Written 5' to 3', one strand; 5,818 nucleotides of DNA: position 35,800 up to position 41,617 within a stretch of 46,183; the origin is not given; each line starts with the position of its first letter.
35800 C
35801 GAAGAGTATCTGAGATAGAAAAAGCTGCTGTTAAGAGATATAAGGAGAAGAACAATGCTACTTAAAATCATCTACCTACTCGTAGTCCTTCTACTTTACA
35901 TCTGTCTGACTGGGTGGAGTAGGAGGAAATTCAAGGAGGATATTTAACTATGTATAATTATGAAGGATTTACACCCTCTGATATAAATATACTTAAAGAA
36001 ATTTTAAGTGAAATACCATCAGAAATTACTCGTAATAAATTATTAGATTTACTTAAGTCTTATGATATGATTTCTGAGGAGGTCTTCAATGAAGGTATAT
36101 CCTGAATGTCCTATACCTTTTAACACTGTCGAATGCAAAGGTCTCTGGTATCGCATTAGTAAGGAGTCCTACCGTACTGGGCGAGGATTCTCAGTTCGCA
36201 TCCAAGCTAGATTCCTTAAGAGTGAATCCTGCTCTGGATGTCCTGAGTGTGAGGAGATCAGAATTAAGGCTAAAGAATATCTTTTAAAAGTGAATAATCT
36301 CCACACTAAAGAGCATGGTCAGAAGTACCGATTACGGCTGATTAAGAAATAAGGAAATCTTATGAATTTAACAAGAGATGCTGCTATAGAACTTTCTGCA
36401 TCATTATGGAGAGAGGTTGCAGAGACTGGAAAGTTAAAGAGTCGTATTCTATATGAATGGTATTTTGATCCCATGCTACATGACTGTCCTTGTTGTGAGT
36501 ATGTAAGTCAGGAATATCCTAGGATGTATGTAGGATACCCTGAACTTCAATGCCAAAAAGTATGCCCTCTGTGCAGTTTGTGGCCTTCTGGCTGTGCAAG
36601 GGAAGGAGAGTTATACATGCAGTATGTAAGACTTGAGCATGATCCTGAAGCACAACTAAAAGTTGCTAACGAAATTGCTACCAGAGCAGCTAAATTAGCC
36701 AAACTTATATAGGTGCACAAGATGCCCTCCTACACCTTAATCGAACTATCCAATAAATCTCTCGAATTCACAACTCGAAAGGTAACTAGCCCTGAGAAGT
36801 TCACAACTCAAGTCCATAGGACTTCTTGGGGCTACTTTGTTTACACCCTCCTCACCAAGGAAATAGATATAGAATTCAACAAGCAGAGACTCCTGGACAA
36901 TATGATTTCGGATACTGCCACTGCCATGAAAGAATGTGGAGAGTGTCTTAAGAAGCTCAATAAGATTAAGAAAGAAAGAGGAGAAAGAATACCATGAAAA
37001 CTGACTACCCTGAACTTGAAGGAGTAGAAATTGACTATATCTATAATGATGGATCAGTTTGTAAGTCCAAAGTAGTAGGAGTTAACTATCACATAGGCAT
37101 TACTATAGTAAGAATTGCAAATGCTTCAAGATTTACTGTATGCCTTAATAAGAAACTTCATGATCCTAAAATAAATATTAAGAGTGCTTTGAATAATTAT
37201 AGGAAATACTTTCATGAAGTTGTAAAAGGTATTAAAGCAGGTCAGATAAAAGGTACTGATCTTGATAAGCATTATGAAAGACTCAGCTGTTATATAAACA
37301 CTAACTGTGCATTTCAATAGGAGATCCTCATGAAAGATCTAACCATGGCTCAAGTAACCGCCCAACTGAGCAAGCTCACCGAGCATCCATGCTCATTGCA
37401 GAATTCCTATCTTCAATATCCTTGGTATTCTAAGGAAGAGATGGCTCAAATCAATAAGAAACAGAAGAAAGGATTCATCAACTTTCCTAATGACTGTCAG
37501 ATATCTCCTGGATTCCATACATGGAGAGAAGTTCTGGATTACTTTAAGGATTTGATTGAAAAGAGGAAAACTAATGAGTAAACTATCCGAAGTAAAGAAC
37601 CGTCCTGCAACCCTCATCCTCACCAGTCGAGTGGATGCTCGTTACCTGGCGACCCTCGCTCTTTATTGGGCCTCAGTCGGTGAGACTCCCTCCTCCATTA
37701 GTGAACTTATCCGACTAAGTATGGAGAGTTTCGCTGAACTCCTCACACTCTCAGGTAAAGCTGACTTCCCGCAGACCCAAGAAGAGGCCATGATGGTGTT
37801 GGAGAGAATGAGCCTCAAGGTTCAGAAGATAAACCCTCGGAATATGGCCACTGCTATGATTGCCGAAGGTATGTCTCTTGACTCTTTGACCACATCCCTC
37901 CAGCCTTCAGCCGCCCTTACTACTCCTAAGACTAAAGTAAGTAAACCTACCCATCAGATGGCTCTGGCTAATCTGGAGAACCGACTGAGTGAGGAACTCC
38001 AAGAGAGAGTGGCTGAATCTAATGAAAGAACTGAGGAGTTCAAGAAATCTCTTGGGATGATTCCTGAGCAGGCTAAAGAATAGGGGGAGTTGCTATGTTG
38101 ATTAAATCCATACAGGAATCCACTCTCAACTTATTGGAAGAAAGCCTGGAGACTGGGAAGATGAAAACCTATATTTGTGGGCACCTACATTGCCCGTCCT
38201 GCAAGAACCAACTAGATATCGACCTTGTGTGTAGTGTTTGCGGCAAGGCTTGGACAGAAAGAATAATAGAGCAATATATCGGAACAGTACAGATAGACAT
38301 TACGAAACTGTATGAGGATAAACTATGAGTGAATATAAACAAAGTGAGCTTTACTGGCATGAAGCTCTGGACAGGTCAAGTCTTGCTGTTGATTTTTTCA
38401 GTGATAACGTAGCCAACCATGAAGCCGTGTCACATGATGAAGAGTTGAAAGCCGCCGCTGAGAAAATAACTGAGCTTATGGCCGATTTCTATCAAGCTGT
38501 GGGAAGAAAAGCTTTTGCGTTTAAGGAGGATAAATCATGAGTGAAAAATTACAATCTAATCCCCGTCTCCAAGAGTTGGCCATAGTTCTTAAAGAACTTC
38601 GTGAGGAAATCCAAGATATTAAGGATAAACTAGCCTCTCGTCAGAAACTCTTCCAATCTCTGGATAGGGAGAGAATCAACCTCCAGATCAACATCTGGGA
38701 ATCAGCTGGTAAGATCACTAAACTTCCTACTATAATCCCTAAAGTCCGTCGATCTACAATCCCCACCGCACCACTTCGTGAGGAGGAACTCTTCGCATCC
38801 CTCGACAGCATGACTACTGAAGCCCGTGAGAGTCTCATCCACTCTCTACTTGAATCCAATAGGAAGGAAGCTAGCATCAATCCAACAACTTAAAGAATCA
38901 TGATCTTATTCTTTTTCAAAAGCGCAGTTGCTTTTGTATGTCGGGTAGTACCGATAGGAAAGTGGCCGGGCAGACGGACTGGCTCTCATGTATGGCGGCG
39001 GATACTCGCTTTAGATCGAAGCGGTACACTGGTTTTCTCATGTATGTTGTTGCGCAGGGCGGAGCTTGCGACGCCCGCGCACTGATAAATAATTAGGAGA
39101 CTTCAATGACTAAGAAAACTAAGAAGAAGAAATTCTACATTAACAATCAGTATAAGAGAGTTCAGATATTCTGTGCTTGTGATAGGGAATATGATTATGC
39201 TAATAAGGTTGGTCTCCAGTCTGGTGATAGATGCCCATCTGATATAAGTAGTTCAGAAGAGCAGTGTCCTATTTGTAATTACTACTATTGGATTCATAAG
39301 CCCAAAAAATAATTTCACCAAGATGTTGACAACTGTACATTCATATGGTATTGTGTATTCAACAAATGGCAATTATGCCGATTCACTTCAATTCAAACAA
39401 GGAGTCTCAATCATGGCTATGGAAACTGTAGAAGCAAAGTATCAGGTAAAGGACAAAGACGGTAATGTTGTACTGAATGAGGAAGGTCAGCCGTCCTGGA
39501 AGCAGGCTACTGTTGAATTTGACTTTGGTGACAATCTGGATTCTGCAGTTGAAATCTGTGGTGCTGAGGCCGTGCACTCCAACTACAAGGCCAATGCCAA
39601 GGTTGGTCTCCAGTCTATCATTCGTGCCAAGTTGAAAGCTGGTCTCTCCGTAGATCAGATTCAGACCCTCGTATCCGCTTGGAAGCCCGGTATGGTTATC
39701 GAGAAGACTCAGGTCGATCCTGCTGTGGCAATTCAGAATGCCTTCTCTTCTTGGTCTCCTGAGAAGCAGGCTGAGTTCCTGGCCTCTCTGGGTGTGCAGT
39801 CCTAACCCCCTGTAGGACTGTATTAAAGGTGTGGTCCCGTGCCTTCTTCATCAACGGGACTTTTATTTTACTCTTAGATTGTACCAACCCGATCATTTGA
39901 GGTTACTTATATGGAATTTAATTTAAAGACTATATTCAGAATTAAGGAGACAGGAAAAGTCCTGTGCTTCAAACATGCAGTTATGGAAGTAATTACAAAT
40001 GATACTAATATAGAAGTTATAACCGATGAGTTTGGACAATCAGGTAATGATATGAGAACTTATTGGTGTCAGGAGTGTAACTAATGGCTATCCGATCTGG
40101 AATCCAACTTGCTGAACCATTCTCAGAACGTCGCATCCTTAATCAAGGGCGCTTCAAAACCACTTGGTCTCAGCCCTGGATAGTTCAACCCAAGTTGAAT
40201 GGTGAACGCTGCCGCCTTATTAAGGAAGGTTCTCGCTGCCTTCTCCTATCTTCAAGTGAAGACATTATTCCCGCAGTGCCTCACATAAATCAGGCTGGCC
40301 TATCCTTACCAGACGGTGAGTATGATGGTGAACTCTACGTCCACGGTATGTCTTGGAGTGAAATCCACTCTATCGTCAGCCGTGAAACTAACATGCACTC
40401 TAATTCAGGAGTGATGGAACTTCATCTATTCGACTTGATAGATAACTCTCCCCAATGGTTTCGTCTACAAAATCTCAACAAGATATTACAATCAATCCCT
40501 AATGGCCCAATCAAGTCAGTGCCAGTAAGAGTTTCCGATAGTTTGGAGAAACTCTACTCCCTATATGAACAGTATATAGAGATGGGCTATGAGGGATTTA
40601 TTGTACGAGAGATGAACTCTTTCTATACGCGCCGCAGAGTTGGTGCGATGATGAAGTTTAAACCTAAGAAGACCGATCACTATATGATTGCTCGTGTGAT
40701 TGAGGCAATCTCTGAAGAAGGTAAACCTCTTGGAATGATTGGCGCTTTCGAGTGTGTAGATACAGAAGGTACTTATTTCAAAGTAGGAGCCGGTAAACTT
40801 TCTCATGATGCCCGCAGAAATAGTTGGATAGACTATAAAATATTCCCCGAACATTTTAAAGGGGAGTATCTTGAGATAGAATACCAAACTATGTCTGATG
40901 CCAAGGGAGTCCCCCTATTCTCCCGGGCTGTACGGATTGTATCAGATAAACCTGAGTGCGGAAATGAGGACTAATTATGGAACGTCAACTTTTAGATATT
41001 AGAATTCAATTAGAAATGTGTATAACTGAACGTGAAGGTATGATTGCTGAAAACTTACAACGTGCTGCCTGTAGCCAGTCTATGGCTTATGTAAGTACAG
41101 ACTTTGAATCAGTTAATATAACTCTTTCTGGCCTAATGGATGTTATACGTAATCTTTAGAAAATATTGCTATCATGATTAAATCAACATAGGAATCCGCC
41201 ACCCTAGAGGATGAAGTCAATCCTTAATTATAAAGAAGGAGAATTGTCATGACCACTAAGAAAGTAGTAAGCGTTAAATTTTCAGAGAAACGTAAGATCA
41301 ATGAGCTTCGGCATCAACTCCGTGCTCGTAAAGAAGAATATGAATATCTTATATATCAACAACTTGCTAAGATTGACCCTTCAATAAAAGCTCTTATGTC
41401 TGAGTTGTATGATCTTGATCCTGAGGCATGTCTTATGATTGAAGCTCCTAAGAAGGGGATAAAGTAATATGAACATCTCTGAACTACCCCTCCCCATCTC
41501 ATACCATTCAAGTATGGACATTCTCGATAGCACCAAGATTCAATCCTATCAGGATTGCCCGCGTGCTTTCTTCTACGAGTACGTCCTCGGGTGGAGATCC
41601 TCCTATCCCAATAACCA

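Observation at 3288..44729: Nine copies of a 25-bp imperfect-dyad motif with an invariant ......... core, all intergenic and all oriented with local transcription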

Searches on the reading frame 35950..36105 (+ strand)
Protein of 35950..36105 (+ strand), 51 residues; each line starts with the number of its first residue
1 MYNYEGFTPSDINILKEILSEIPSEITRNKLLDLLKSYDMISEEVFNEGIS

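Call 29: search_protein_families(library=pfam, proteins=[window:35950-36105:+], max_evalue=0.05)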
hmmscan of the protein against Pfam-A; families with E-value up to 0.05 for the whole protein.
window:35950-36105:+ (51 aa): 1 family
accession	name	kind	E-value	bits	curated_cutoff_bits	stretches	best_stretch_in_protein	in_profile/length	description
PF06840.17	PDC10_C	-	0.04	14.4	27.3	1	14-36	37-60/90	Programmed cell death protein 10, C-terminal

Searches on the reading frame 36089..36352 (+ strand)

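Call 29: search_protein_families(library=pfam, proteins=[window:36089-36352:+], max_evalue=0.05)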
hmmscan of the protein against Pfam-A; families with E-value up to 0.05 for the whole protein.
window:36089-36352:+ (87 aa): 1 family
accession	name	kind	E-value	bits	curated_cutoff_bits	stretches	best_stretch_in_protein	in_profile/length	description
PF12464.13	Mac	-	0.025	15.3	22.1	0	50-87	12-47/53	Maltose acetyltransferase hexapeptide capping motif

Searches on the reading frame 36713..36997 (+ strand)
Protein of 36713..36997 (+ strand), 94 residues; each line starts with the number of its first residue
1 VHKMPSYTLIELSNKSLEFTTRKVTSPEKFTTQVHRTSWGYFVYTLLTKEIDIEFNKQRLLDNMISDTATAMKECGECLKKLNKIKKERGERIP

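Call 29: search_protein_families(library=pfam, proteins=[window:36713-36997:+], max_evalue=0.05)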
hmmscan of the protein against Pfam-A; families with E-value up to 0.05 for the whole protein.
window:36713-36997:+ (94 aa): 1 family
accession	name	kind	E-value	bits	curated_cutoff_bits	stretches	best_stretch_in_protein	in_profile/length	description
PF01853.24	MOZ_SAS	-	0.044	13.9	32.2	1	8-90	97-179/180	MOZ/SAS family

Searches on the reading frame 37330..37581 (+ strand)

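Call 30: search_protein_families(library=pfam, proteins=[window:37330-37581:+], max_evalue=0.05)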
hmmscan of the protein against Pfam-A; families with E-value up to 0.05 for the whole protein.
window:37330-37581:+ (83 aa): 1 family
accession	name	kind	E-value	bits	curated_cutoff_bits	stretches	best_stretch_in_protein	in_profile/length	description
PF22840.2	CATSPERG_NTD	-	0.045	14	27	0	2-46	22-67/159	CATSPERG N-terminal domain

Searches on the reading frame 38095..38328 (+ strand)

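Call 30: search_protein_families(library=pfam, proteins=[window:38095-38328:+], max_evalue=0.05)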
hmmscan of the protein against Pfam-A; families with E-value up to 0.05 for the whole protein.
window:38095-38328:+ (77 aa): 4 families
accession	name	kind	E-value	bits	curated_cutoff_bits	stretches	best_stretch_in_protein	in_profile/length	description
PF14634.12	zf-RING_5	-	0.0063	16.9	27.9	1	22-51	14-43/43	zinc-RING finger domain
PF07191.17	Zn_ribbon_6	-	0.014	15.8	25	1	29-51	15-37/67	Double zinc ribbon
PF24460.1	DUF7575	-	0.02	14.7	28.5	0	31-44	4-17/28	Domain of unknown function (DUF7575)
PF13920.12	zf-C3HC4_3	-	0.022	15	27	1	26-54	18-47/49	Zinc finger, C3HC4 type (RING finger)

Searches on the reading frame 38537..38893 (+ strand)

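Call 19: search_protein_families(library=pfam, proteins=[window:38537-38893:+], max_evalue=0.01)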
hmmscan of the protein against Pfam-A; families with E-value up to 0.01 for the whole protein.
window:38537-38893:+ (118 aa): 1 family
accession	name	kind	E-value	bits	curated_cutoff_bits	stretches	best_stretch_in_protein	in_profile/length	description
PF06657.18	Cep57_MT_bd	-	0.00017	22.4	31.3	1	7-59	6-63/77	Centrosome microtubule-binding domain of Cep57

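Call 20: search_protein_families(library=phrogs, proteins=[window:38537-38893:+], max_evalue=0.001)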
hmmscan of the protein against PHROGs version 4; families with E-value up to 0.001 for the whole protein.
window:38537-38893:+ (118 aa): 0 families

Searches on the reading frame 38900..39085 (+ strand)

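Call 30: search_protein_families(library=pfam, proteins=[window:38900-39085:+], max_evalue=0.05)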
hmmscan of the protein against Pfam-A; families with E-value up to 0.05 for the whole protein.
window:38900-39085:+ (61 aa): 1 family
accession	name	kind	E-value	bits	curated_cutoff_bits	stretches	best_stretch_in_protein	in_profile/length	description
PF19117.5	Mim2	-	0.02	14.9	27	1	19-36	26-43/45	Mitochondrial import 2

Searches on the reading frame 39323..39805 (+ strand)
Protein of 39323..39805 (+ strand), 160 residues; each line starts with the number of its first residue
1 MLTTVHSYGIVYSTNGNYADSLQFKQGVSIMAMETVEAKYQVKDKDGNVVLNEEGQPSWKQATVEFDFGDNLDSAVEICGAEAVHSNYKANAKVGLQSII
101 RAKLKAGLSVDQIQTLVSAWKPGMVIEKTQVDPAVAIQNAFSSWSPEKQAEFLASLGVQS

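Call 19: search_protein_families(library=pfam, proteins=[window:39323-39805:+], max_evalue=0.01)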
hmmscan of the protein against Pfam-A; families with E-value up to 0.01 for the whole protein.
window:39323-39805:+ (160 aa): 0 families

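Call 20: search_protein_families(library=phrogs, proteins=[window:39323-39805:+], max_evalue=0.001)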
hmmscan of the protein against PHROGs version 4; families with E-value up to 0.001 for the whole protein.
window:39323-39805:+ (160 aa): 0 families

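Call 48: find_homologous_proteins(query=window:39323-39805:+, max_evalue=0.001)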
Query window:39323-39805:+ (160 aa): 40 proteins with E <= 0.001 among 80 candidates.
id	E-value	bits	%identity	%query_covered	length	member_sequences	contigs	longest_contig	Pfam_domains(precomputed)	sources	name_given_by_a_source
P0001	2.9e-73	262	95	81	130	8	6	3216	-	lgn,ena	-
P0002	2.9e-63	230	84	80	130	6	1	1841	-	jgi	jgi:hypothetical protein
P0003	5.1e-56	206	72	81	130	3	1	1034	-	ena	-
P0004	7.3e-55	203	68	81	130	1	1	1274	-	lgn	-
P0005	1.6e-53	198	70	81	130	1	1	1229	-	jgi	jgi:hypothetical protein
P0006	6.3e-51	190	67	80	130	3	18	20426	-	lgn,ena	-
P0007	2.3e-50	188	67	79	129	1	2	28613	-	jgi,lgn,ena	-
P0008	1.3e-49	186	69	78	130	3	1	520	-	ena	-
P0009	8.9e-49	183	64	80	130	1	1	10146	-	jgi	jgi:hypothetical protein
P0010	1.4e-48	182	64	80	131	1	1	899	-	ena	-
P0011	3.4e-48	181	64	79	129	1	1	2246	-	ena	-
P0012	4.3e-48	181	65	80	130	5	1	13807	-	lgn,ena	-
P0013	7.9e-48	180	62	81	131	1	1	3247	-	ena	-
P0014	8.3e-48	180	64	81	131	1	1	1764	-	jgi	-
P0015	3.0e-47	178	62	81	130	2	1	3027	-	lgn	-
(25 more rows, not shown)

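Call 58: predict_structure(alignment_id=A2)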
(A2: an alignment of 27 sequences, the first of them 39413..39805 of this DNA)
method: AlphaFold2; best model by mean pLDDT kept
length: 130 residues; sequences in the alignment: 27
mean_pLDDT: 88.0   pTM: 0.55
mean pLDDT of the five models: 88.0, 87.8, 86.2, 84.9, 83.5
residues with pLDDT >= 90: 68; 70-90: 54; 50-70: 8; < 50: 0
segments of 3 or more residues with pLDDT < 50: none
pLDDT, mean of each block of 10 residues (from residue 1): 89 94 94 93 90 91 89 84 89 71 79 92 88
secondary structure, 60 per line:
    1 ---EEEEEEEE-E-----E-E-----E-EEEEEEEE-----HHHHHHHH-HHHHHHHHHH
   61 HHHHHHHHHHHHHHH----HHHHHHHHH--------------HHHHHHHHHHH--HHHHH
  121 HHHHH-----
elements in order: E4-11 E29-36 H42-49 H51-75 H80-88 H103-113 H116-125

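Call 60: fold_search(model_id=the predicted structure, library=pdb)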
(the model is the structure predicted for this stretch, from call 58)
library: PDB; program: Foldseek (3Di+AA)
matches with E <= 10: 324; with E <= 0.001: 0
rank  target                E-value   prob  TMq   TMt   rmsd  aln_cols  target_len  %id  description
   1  9y66_C                4.7e-01  0.04  0.14  0.06  20.8       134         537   11  attLsym bound serine integrase complex in the dimeric state (released 2026-02-04)
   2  9j3d_A                7.0e-01  0.09  0.21  0.08  25.9       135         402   13  Cryo-EM structure of TMexCD1-TOprJ1 (released 2025-08-13)
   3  1w2w_B                7.5e-01  0.47  0.19  0.14   7.2        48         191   19  Crystal structure of yeast Ypr118w, a methylthioribose-1-phosphate isomerase related to regulatory eIF2B subunits (released 2004-07-16)
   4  9grw_B                8.0e-01  0.95  0.17  0.06   1.6        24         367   33  Structure of Heparinase I from Bacteroides eggerthii in complex with calcium cofactor (released 2025-09-24)
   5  9qa6                  8.0e-01  0.77  0.21  0.04   2.6        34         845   24  Cryo-EM structure of Thomasclavelia ramosa IgA peptidase (IgAse) active site mutant (S32-N876) (released 2025-06-25)
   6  5oxf_C                8.0e-01  0.08  0.23  0.06  28.3       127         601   11  An oligomerised bacterial dynamin pair provides a mechanism for the long range sensing and tethering of membranes (released 2018-09-05)
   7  9a5d_A                8.6e-01  0.08  0.20  0.05  20.1       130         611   13  Integrative model of WALK-YYCH by crosslinking MS and deep learning (released 2024-09-18)
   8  9qdh                  9.2e-01  0.75  0.21  0.06   2.5        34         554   24  Crystal structure of IgA protease (323-878) from Thomasclavelia ramosa (released 2025-07-16)
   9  9ekk_A                1.1e+00  0.72  0.21  0.06   2.6        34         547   24  Thomasclavelia ramosa Immunoglobulin A Protease Middle (Protease) Domain with C-terminal Domain #1 (Crystallized as Pu (released 2025-09-03)
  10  7yfz_X                1.1e+00  0.23  0.17  0.18   3.7        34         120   24  Cyanophage Pam3 baseplate proteins (released 2023-01-18)
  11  5azs_A                1.2e+00  0.08  0.22  0.07  25.5       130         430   16  Crystal structure of a membrane protein from Pseudomonas aeruginosa (released 2016-06-08)
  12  5azs_C                1.2e+00  0.07  0.21  0.07  26.1       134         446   14  Crystal structure of a membrane protein from Pseudomonas aeruginosa (released 2016-06-08)
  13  5owv_C                1.2e+00  0.07  0.23  0.06  27.6       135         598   13  An oligomerised bacterial dynamin pair provides a mechanism for the long-range sensing and tethering of membranes (released 2018-09-05)
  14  3u0k_A                1.3e+00  0.04  0.17  0.11  18.0       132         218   12  Crystal Structure of the genetically encoded calcium indicator RCaMP (released 2012-10-03)
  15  2adv_C                1.5e+00  0.20  0.18  0.06   6.8        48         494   14  Crystal Structures Of Glutaryl 7-Aminocephalosporanic Acid Acylase: mutational study of activation mechanism (released 2006-01-24)
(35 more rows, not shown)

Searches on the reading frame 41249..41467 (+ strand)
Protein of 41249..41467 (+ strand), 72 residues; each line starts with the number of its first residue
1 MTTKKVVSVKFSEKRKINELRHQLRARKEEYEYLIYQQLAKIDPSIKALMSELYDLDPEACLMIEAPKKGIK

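Call 30: search_protein_families(library=pfam, proteins=[window:41249-41467:+], max_evalue=0.05)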
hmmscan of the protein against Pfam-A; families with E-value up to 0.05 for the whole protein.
window:41249-41467:+ (72 aa): 1 family
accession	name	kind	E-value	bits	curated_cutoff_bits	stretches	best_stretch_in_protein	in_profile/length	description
PF07160.18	SKA1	-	0.014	15.6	29.6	1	8-57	5-53/243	Spindle and kinetochore-associated protein 1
